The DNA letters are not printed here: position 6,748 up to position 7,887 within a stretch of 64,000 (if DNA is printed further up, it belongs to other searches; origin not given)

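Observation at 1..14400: Adhesin island: T1SS RTX/cadherin adhesin, cadherin-repeat protein and 2,237-aa TPS-like beta-helix giant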

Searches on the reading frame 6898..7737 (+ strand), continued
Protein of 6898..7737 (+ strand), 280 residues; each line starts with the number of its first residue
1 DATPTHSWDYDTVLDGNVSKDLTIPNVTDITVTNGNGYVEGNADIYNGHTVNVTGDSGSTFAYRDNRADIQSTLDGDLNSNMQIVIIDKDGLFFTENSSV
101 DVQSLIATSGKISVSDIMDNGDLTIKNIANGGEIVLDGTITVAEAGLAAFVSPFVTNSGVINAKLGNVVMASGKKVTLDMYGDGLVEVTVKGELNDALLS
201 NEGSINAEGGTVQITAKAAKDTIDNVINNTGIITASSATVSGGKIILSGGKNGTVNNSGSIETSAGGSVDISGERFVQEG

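Call 53: find_encoding_contigs(protein=P0162, flank=10000, max_places=3)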
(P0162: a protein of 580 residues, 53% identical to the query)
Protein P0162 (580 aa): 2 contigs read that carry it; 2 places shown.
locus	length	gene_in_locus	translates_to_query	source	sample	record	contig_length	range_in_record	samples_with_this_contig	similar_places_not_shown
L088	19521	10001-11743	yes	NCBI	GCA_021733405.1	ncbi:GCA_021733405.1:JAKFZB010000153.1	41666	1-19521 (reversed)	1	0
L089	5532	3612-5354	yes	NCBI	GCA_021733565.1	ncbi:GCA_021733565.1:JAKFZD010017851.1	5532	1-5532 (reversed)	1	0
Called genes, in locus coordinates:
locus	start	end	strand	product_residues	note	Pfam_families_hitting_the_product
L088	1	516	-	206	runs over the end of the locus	-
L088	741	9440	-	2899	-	PF05048:NosD, PF13229:Beta_helix, PF05048:NosD, PF13229:Beta_helix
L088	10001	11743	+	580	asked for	PF08479:POTRA_2, PF03865:ShlB, PF01103:Omp85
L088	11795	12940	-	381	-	PF04932:Wzy_C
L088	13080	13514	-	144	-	-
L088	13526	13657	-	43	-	PF08085:Entericidin (weak)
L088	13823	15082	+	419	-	-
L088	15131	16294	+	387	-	PF06609:TRI12 (weak), PF07690:MFS_1, PF00083:Sugar_tr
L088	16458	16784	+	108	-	-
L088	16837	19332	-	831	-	PF08448:PAS_4, PF01590:GAF, PF13185:GAF_2, PF00512:HisKA, PF02518:HATPase_c, PF00072:Response_reg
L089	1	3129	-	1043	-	?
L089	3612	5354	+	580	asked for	PF08479:POTRA_2, PF03865:ShlB, PF01103:Omp85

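Call 71: find_encoding_contigs(protein=P0103, flank=6000, max_places=2)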
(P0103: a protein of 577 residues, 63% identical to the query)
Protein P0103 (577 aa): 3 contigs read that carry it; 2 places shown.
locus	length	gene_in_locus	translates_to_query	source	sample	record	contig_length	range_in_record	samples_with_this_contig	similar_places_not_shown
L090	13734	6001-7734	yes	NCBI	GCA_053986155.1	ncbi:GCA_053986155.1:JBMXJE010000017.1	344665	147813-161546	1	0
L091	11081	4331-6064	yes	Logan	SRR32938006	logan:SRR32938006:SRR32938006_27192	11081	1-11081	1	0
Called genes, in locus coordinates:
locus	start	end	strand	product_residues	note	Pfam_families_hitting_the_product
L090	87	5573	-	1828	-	PF13229:Beta_helix, PF05048:NosD, PF13229:Beta_helix, PF05048:NosD, PF13229:Beta_helix (weak)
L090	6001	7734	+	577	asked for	PF07244:POTRA (faint), PF08479:POTRA_2, PF03865:ShlB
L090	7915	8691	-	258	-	PF03883:H2O2_YaaD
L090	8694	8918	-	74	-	PF13560:HTH_31, PF12844:HTH_19, PF13443:HTH_26, PF01381:HTH_3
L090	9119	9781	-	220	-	-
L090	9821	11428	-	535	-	PF00117:GATase, PF07722:Peptidase_C26, PF02540:NAD_synthase (weak), PF03054:tRNA_Me_trans (weak), PF00958:GMP_synt_C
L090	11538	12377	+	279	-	PF02219:MTHFR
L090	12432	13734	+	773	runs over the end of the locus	PF08267:Meth_synt_1, PF01717:Meth_synt_2, PF08267:Meth_synt_1 (weak)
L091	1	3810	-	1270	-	?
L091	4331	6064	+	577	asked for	PF07244:POTRA (faint), PF08479:POTRA_2, PF03865:ShlB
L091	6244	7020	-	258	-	PF03883:H2O2_YaaD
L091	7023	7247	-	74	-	PF13560:HTH_31, PF12844:HTH_19, PF13443:HTH_26, PF01381:HTH_3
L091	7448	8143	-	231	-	-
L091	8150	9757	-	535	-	PF00117:GATase, PF07722:Peptidase_C26, PF02540:NAD_synthase (weak), PF03054:tRNA_Me_trans (weak), PF00958:GMP_synt_C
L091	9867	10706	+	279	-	PF02219:MTHFR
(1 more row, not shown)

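Call 72: find_encoding_contigs(protein=P0109, flank=6000, max_places=3)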
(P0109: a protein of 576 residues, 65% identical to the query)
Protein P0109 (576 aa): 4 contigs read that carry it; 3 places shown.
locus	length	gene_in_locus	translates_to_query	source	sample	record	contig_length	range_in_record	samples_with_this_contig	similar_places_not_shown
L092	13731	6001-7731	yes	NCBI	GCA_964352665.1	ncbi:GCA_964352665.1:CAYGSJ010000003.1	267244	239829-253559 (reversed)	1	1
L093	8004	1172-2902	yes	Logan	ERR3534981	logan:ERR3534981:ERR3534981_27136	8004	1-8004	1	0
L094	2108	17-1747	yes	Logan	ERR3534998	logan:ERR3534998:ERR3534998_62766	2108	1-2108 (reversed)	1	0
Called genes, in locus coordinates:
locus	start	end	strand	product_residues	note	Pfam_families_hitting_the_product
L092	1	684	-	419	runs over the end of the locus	PF02646:RmuC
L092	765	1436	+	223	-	-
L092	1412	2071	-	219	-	PF03193:RsgA_GTPase (faint), PF00350:Dynamin_N (faint), PF01926:MMR_HSR1, PF02421:FeoB_N, PF00009:GTP_EFTU (weak)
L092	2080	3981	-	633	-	PF14849:YidC_periplas, PF02096:60KD_IMP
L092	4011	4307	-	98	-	PF01809:YidD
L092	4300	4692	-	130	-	PF00825:Ribonuclease_P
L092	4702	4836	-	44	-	PF00468:Ribosomal_L34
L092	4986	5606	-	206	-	-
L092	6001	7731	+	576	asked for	PF08479:POTRA_2, PF03865:ShlB, PF01103:Omp85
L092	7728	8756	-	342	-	PF03601:Cons_hypoth698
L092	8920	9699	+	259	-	PF00685:Sulfotransfer_1, PF13469:Sulfotransfer_3 (faint)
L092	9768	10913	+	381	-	PF13439:Glyco_transf_4, PF00534:Glycos_transf_1, PF13692:Glyco_trans_1_4, PF13524:Glyco_trans_1_2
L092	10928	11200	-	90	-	-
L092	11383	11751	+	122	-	PF02617:ClpS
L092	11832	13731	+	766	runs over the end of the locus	PF02861:Clp_N, PF13191:AAA_16 (faint), PF00004:AAA, PF17871:AAA_lid_9, PF00004:AAA, PF07724:AAA_2, PF07728:AAA_5, PF10431:ClpB_D2-small, +7 more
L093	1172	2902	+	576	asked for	PF08479:POTRA_2, PF03865:ShlB, PF01103:Omp85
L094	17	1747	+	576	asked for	PF08479:POTRA_2, PF03865:ShlB, PF01103:Omp85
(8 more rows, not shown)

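Call 82: search_protein_families(library=pfam, proteins=[L005:951-2258:-, L005:2233-3483:-, L005:3483-4604:-, L005:5097-6065:+, L005:6181-8643:+, L005:8640-9644:-, L005:13950-15260:+, L005:15317-16459:+, L005:17984-19087:-, L005:19148-20425:+], max_evalue=0.001)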
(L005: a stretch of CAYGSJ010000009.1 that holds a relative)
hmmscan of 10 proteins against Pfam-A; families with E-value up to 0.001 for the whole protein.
L005:951-2258:- (435 aa): 4 families
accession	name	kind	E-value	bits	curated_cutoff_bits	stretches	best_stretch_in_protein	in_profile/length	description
PF03721.20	UDPG_MGDP_dh_N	-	9.8e-40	136.6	27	1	15-189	4-180/187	UDP-glucose/GDP-mannose dehydrogenase family, NAD binding domain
PF00984.24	UDPG_MGDP_dh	-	6.6e-33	113.1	25.4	1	211-301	2-93/94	UDP-glucose/GDP-mannose dehydrogenase family, central domain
PF03720.21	UDPG_MGDP_dh_C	-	2.6e-23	82.8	30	1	325-423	1-101/103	UDP-glucose/GDP-mannose dehydrogenase family, UDP binding domain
PF03446.21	NAD_binding_2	-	1.9e-07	31.7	21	1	15-134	3-98/161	NAD binding domain of 6-phosphogluconate dehydrogenase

L005:2233-3483:- (416 aa): 4 families
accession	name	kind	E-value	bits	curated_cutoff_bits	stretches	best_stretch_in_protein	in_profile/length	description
PF00534.26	Glycos_transf_1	-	7.5e-28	97.6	26.4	1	211-369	5-157/172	Glycosyl transferases group 1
PF13692.12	Glyco_trans_1_4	-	4.5e-21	76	27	1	224-367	4-139/142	Glycosyl transferases group 1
PF20706.3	GT4-conflict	-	2e-06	27.5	26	1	298-334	276-312/385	Family 4 Glycosyltransferase in conflict systems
PF13439.12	Glyco_transf_4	-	0.00027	21.5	28.5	1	37-197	18-169/170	Glycosyltransferase Family 4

L005:3483-4604:- (373 aa): 4 families
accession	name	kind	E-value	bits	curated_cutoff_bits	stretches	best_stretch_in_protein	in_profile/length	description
PF00534.26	Glycos_transf_1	-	4.3e-32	111.5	26.4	1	202-350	17-167/172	Glycosyl transferases group 1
PF13692.12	Glyco_trans_1_4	-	2.7e-28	99.5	27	1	202-339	3-140/142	Glycosyl transferases group 1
PF13439.12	Glyco_transf_4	-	5.3e-16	59.6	28.5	1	18-181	2-169/170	Glycosyltransferase Family 4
PF13579.12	Glyco_trans_4_4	-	1.7e-06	28.9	29.7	1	18-176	1-157/158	Glycosyl transferase 4-like domain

L005:5097-6065:+ (322 aa): 1 family
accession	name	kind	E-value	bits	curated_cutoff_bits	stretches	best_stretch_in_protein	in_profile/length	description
PF00535.33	Glycos_transf_2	-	1.6e-18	67.6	23.3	1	11-174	2-167/168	Glycosyl transferase family 2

L005:6181-8643:+ (820 aa): 0 families

L005:8640-9644:- (334 aa): 8 families
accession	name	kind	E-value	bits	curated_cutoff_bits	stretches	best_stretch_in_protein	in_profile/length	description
PF01370.27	Epimerase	-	3.5e-51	174.4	20.9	1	14-261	1-240/240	NAD dependent epimerase/dehydratase family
PF16363.11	GDP_Man_Dehyd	-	1.1e-50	173.4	27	1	15-322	1-330/332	GDP-mannose 4,6 dehydratase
PF04321.23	RmlD_sub_bind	-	8.2e-15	55.1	27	1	14-280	3-232/287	RmlD substrate binding domain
PF01073.25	3Beta_HSD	-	4.1e-14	52.7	22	1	16-238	2-222/280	3-beta hydroxysteroid dehydrogenase/isomerase family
PF02719.21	Polysacc_synt_2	-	4.1e-12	46.3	20.2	1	14-280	1-248/293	Polysaccharide biosynthesis protein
PF08659.16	KR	-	8.8e-06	26.2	22.6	1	14-154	3-151/180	KR domain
PF00106.31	adh_short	-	4.6e-05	23.4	26.6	1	14-121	3-114/195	short chain dehydrogenase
PF07993.18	NAD_binding_4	-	0.00014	21.6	20.1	0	91-150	91-148/258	Male sterility protein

L005:13950-15260:+ (436 aa): 1 family
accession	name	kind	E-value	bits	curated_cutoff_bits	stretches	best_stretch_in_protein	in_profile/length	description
PF00353.25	HemolysinCabind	-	4.2e-43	145.3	23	7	252-287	1-36/36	RTX calcium-binding nonapeptide repeat (4 copies)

L005:15317-16459:+ (380 aa): 4 families
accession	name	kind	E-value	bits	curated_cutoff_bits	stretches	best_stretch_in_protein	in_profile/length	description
PF00534.26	Glycos_transf_1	-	4.5e-30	104.9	26.4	1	198-359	9-171/172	Glycosyl transferases group 1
PF13692.12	Glyco_trans_1_4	-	1.9e-20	74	27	1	208-340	5-138/142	Glycosyl transferases group 1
PF13439.12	Glyco_transf_4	-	1.4e-08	35.4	28.5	1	64-196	47-170/170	Glycosyltransferase Family 4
PF20706.3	GT4-conflict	-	5.9e-05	22.7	26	1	244-330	250-338/385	Family 4 Glycosyltransferase in conflict systems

L005:17984-19087:- (367 aa): 4 families
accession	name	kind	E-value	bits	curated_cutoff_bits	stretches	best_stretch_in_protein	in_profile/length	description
PF00534.26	Glycos_transf_1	-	6e-29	101.2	26.4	1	190-344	18-171/172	Glycosyl transferases group 1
PF13692.12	Glyco_trans_1_4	-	4.3e-25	89.1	27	1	190-331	4-142/142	Glycosyl transferases group 1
PF20706.3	GT4-conflict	-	1e-06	28.4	26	1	171-312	178-326/385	Family 4 Glycosyltransferase in conflict systems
PF13524.12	Glyco_trans_1_2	-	2.1e-05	24.9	25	1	251-357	29-140/144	Glycosyl transferase-like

L005:19148-20425:+ (425 aa): 0 families

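Call 85: find_encoding_contigs(protein=P0122, flank=8000, max_places=3)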
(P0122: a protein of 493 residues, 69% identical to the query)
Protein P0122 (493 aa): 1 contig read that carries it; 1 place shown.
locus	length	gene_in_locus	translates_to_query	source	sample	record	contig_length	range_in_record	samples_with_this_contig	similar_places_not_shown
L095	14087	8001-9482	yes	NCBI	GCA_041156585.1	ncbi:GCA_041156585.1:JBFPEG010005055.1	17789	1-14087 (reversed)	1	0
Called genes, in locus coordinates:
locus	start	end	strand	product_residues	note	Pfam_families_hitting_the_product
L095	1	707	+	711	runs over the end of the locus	PF02706:Wzz, PF13807:GNVR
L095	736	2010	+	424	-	PF04932:Wzy_C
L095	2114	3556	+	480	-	PF01943:Polysacc_synt, PF13440:Polysacc_synt_3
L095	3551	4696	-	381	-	PF13439:Glyco_transf_4, PF13579:Glyco_trans_4_4, PF20706:GT4-conflict, PF00534:Glycos_transf_1, PF13692:Glyco_trans_1_4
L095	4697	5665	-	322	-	PF00535:Glycos_transf_2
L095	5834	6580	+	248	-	PF03808:Glyco_tran_WecG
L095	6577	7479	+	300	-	PF00535:Glycos_transf_2, PF10111:Glyco_tranf_2_2, PF13641:Glyco_tranf_2_3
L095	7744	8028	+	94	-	-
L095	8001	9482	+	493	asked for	PF07244:POTRA (faint), PF08479:POTRA_2, PF03865:ShlB, PF01103:Omp85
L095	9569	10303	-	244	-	PF13385:Laminin_G_3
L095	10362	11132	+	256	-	PF00685:Sulfotransfer_1, PF13469:Sulfotransfer_3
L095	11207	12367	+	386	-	PF13439:Glyco_transf_4, PF00534:Glycos_transf_1, PF13692:Glyco_trans_1_4, PF13524:Glyco_trans_1_2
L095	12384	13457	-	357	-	PF20706:GT4-conflict, PF00534:Glycos_transf_1, PF13692:Glyco_trans_1_4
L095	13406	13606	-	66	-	-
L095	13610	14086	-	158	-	?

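Call 88: list_cluster_members(proteins=[P0122])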
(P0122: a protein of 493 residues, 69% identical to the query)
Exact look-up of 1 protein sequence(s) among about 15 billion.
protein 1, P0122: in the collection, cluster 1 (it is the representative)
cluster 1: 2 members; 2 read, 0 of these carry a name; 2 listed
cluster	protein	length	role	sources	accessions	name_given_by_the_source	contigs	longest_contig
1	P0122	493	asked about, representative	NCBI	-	-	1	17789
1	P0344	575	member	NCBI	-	-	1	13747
